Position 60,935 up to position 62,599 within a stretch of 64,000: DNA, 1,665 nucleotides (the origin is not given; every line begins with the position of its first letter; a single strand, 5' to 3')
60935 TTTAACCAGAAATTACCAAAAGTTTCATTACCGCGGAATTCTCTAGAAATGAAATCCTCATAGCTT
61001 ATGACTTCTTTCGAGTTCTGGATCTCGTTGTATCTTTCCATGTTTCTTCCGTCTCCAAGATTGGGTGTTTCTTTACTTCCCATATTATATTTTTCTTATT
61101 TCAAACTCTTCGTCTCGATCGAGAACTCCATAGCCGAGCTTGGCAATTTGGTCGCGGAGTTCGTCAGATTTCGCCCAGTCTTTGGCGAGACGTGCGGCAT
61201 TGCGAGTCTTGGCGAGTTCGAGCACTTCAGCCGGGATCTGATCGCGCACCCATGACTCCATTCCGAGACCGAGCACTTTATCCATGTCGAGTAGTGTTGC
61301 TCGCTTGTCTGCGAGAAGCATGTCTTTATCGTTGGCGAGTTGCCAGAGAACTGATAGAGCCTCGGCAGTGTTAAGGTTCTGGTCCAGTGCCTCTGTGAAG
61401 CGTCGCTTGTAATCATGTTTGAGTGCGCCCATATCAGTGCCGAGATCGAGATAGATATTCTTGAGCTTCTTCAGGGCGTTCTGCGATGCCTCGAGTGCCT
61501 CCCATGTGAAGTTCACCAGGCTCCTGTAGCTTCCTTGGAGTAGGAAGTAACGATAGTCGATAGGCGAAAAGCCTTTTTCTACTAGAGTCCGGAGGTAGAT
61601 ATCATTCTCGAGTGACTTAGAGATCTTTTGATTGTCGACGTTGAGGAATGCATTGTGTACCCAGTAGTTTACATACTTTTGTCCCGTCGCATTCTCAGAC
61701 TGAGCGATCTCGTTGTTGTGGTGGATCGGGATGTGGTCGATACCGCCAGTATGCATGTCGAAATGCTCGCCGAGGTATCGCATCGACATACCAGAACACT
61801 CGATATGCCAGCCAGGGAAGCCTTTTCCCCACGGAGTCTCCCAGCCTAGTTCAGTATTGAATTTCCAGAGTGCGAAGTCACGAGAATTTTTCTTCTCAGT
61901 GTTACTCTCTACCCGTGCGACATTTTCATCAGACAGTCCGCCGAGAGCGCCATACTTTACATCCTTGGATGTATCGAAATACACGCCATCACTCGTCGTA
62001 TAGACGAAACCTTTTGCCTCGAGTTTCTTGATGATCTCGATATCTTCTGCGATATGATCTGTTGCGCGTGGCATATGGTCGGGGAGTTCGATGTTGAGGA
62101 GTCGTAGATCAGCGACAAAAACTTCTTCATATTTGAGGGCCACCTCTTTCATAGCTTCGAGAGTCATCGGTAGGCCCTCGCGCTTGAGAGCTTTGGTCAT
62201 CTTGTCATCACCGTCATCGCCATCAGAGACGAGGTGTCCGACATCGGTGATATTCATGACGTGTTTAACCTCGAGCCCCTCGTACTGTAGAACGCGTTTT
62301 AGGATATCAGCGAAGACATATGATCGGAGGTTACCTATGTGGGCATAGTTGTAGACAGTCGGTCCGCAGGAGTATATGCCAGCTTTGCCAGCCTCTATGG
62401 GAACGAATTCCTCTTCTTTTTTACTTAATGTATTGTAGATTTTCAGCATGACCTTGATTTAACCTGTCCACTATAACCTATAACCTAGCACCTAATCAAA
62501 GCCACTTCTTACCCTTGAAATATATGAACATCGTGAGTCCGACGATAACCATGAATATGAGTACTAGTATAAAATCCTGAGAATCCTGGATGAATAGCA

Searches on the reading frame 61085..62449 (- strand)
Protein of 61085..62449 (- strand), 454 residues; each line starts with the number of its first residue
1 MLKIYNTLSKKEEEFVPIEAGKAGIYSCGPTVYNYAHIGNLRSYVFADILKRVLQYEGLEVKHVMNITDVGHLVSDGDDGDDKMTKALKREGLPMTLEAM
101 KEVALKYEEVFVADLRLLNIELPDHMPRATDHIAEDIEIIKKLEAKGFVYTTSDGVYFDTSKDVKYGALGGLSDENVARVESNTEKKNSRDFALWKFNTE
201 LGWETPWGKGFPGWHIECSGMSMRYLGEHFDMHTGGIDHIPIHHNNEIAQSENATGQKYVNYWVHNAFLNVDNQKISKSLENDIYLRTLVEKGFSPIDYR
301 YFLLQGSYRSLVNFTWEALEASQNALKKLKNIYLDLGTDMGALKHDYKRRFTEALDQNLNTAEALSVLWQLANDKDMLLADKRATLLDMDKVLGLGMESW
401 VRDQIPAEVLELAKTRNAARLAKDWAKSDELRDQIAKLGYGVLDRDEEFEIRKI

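Call 63: search_protein_families(library=pfam, proteins=[window:61085-62449:-], max_evalue=0.001)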
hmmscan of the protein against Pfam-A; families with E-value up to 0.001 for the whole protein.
window:61085-62449:- (454 aa): 4 families
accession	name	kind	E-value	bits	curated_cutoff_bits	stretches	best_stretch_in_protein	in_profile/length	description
PF01406.26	tRNA-synt_1e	-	7.4e-91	305.1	27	1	15-323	2-300/301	tRNA synthetases class I (C) catalytic domain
PF09334.17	tRNA-synt_1g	-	1.5e-12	47.4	20.1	2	34-163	12-127/391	tRNA synthetases class I (M)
PF23493.1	CysS_C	-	4.2e-07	30.4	23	1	403-452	2-51/51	Cysteinyl-tRNA ligase anticodon binding domain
PF09190.17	DALR_2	-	0.00017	22.5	22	0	350-375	1-26/57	DALR domain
